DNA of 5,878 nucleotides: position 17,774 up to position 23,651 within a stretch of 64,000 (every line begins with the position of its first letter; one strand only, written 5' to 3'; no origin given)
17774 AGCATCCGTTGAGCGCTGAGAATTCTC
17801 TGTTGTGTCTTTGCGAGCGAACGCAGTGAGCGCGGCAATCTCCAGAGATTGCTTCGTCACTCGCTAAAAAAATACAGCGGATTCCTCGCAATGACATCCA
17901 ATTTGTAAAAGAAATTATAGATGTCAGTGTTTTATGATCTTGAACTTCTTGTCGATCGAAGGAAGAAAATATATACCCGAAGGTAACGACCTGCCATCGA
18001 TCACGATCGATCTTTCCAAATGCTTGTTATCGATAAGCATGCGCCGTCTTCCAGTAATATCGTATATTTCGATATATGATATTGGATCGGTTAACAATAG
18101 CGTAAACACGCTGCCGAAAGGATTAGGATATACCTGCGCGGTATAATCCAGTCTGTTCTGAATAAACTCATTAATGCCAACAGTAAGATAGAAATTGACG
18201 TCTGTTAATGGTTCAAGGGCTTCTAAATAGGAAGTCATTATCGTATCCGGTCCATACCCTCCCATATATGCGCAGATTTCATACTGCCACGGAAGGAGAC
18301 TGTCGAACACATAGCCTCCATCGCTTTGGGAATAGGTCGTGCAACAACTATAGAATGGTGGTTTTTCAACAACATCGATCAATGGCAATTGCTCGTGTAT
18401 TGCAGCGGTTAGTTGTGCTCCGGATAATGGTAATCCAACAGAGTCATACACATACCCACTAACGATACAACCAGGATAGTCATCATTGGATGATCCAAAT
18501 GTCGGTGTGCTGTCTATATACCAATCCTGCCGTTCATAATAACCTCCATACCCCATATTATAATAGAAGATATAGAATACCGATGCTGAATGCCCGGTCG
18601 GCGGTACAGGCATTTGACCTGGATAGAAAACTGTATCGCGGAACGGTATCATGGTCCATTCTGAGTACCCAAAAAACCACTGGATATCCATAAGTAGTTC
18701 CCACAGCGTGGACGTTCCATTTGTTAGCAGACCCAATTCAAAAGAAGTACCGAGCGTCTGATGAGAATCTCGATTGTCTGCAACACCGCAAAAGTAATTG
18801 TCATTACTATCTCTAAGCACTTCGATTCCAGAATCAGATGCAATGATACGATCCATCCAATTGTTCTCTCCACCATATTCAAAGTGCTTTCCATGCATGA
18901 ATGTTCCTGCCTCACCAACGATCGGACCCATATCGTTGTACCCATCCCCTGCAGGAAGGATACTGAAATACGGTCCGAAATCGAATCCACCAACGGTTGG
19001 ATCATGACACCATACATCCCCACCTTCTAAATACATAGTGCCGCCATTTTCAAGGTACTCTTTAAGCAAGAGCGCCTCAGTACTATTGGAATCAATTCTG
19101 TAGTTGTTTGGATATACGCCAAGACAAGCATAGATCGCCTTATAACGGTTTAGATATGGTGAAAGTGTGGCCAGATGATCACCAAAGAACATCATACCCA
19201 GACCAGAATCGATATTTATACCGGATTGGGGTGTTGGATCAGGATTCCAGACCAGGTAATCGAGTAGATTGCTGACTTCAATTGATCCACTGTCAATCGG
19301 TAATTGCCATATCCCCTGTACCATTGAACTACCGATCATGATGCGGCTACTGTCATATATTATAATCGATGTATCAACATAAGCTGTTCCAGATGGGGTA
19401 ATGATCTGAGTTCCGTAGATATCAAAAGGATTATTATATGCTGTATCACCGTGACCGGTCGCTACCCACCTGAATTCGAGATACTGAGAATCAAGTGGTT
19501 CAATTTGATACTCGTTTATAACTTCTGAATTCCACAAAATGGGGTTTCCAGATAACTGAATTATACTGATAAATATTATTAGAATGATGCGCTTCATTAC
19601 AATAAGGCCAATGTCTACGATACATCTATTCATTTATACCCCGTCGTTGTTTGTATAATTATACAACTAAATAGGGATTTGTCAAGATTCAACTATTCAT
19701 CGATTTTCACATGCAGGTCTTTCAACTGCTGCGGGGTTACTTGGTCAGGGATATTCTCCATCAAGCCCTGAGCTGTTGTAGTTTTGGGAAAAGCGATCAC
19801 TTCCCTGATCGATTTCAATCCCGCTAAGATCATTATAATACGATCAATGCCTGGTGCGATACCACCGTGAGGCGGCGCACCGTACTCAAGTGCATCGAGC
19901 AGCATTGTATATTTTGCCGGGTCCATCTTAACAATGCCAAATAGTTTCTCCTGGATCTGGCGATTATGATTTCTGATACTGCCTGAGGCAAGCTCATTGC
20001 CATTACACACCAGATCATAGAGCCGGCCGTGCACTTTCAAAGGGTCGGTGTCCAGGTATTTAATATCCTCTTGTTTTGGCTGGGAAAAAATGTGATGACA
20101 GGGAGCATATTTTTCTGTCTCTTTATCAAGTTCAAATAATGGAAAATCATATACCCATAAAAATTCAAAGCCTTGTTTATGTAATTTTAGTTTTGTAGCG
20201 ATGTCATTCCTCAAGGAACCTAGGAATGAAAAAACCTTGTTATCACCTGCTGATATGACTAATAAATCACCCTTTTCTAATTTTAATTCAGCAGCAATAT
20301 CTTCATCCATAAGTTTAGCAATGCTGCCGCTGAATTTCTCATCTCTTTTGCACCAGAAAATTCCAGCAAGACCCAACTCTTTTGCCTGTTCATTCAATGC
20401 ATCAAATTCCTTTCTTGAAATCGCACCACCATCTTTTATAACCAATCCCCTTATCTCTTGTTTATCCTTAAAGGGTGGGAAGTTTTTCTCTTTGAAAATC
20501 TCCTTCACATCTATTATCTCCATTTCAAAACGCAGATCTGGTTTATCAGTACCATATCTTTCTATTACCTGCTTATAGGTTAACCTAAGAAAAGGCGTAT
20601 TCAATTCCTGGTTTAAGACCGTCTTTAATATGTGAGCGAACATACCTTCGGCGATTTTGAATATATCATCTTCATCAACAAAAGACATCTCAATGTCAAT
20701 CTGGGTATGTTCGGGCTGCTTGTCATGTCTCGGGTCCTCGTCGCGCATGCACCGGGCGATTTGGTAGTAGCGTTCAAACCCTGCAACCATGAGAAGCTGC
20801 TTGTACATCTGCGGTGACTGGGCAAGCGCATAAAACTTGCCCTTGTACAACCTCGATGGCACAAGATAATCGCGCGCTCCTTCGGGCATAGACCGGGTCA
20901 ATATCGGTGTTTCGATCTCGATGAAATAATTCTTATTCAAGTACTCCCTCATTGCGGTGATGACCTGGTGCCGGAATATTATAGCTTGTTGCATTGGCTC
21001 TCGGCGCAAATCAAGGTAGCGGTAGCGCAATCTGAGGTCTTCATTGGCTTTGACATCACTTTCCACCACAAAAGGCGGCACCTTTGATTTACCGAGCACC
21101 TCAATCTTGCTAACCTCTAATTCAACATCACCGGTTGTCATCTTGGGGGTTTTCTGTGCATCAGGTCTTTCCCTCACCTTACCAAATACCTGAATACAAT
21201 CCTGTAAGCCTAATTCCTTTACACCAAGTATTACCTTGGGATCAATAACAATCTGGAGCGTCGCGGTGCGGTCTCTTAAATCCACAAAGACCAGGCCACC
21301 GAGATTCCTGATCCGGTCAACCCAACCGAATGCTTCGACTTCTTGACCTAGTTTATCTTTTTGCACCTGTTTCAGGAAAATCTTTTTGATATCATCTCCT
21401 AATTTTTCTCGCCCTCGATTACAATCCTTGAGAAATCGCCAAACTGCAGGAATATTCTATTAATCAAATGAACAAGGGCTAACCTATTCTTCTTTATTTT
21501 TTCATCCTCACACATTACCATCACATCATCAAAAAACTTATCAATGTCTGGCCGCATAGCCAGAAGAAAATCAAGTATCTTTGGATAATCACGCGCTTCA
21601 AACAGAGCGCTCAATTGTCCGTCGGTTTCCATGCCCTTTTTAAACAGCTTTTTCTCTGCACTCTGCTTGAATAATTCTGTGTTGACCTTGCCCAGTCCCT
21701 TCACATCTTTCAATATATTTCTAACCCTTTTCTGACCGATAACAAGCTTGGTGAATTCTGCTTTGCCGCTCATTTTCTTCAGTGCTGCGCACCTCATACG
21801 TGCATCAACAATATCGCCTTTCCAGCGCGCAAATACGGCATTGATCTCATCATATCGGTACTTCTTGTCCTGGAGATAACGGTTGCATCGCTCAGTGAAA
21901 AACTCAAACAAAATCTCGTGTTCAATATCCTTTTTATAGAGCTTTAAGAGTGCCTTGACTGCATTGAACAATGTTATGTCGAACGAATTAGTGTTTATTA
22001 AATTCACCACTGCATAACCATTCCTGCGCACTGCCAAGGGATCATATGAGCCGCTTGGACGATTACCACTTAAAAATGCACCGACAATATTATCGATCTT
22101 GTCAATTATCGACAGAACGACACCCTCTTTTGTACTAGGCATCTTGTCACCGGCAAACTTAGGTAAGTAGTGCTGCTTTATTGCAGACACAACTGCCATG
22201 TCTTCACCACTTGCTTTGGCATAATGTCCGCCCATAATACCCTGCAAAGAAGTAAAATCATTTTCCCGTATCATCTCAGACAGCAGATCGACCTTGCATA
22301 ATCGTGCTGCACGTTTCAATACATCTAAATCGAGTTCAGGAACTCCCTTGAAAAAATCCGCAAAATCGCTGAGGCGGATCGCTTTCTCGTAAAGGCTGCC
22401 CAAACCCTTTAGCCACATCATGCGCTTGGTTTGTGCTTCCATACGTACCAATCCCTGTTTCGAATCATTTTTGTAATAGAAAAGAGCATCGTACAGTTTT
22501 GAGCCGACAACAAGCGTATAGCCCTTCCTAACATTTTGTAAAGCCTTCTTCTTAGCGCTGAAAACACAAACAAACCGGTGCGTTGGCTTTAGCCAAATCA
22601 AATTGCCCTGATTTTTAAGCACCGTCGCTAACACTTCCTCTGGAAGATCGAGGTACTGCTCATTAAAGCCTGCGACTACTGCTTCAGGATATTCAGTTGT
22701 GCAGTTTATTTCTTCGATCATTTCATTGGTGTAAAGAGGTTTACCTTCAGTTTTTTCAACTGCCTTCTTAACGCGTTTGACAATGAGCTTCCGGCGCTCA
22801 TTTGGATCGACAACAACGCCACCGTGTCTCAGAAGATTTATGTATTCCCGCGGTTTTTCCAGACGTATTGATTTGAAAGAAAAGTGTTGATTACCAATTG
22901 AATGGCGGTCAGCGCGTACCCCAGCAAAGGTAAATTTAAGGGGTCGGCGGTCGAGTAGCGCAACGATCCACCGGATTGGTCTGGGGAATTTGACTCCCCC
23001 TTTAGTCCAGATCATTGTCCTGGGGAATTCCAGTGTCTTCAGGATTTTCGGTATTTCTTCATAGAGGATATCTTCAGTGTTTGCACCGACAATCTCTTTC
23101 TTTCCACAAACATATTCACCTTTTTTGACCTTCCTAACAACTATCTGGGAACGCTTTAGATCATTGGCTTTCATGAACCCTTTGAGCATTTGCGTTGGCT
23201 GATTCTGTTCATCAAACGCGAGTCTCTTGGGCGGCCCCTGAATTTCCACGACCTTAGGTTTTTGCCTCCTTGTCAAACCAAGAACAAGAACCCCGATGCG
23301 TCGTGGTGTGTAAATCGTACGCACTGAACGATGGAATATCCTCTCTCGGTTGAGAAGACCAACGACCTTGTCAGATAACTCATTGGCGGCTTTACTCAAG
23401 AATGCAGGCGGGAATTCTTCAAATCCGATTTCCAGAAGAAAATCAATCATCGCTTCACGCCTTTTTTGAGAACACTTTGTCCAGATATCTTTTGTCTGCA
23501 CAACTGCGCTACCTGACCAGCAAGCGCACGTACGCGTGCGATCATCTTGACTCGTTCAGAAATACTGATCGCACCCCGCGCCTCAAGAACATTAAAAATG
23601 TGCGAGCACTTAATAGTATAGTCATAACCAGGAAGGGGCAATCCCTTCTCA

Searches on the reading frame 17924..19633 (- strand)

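Call 46: search_protein_families(library=pfam, proteins=[window:17924-19633:-], max_evalue=0.0001)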
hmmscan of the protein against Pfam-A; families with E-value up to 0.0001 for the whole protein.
window:17924-19633:- (569 aa): 2 families
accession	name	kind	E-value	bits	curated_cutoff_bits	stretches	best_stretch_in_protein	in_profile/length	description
PF18962.6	Por_Secre_tail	-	2e-07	31.6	27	1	501-563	1-66/75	Secretion system C-terminal sorting domain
PF13620.12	CarboxypepD_reg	-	9.8e-05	23.1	32.3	0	391-483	2-81/82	Carboxypeptidase regulatory-like domain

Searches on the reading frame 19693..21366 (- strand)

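Call 46: search_protein_families(library=pfam, proteins=[window:19693-21366:-], max_evalue=0.0001)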
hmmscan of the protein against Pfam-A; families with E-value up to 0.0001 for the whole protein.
window:19693-21366:- (557 aa): 3 families
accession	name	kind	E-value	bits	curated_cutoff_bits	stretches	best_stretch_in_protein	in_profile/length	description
PF00152.25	tRNA-synt_2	-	1.2e-114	383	25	1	108-529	1-307/308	tRNA synthetases class II (D, K and N)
PF01336.31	tRNA_anti-codon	-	8.2e-14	51.7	27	1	13-91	4-75/75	OB-fold nucleic acid binding domain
PF02938.19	GAD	-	2.1e-11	44.3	23.4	1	300-378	6-90/95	GAD domain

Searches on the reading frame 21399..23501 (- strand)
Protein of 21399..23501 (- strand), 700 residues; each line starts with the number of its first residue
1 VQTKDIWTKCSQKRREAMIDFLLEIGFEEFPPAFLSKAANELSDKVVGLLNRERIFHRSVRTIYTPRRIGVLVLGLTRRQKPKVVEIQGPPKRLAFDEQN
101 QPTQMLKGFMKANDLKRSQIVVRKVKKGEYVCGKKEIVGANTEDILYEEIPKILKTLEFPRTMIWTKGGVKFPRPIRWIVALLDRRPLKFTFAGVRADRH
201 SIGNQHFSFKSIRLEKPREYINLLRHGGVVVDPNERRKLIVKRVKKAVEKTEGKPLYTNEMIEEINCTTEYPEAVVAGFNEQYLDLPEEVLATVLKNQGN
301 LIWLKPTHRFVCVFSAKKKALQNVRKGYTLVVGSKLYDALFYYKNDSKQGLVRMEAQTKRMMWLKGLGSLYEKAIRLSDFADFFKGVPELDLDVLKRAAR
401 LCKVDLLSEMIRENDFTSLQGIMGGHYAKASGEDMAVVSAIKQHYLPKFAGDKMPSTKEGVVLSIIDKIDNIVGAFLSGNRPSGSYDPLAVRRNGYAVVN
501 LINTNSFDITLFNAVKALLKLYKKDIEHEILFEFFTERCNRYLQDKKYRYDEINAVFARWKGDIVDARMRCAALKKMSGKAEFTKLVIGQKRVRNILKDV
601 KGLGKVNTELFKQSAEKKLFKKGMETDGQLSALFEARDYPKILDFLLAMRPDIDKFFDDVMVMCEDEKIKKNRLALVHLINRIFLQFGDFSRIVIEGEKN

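Call 46: search_protein_families(library=pfam, proteins=[window:21399-23501:-], max_evalue=0.0001)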
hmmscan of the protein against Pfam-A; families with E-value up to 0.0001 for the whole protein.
window:21399-23501:- (700 aa): 2 families
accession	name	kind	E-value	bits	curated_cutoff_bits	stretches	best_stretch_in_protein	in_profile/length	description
PF02092.22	tRNA_synt_2f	-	3e-153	512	29.2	1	21-557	1-535/536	Glycyl-tRNA synthetase beta subunit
PF05746.21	DALR_1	-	1.1e-09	38.9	22.3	1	591-684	6-102/117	DALR anticodon binding domain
